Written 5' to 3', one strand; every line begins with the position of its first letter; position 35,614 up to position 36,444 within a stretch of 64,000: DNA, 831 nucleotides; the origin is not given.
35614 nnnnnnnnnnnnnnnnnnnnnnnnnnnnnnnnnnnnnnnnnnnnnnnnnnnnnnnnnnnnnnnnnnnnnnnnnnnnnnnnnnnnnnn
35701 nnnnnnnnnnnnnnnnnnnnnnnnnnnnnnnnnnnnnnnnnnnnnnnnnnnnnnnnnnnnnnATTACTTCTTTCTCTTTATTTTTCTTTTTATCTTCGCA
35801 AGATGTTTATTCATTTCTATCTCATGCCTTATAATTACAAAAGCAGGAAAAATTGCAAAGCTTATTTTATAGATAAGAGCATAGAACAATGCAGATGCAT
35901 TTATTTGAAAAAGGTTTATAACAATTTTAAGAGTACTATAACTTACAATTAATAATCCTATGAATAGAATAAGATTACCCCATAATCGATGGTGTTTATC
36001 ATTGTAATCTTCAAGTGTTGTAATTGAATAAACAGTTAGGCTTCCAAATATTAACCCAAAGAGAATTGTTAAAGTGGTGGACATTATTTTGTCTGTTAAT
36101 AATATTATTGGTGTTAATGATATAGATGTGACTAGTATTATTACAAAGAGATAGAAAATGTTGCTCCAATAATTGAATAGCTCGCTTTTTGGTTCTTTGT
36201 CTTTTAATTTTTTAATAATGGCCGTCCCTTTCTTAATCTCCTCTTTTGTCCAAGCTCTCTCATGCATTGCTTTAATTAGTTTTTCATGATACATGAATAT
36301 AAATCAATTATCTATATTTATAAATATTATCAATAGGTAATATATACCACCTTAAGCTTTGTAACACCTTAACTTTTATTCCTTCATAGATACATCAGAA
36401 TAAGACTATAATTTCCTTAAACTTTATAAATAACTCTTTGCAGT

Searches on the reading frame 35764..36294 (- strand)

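Call 39: search_protein_families(library=pfam, proteins=[window:35764-36294:-], max_evalue=0.01)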
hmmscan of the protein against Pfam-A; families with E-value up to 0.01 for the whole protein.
window:35764-36294:- (176 aa): 1 family
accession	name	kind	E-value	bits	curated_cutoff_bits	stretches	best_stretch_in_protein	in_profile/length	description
PF01027.25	Bax1-I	-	3.9e-06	27.2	34.1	1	45-154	69-167/207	Inhibitor of apoptosis-promoting Bax1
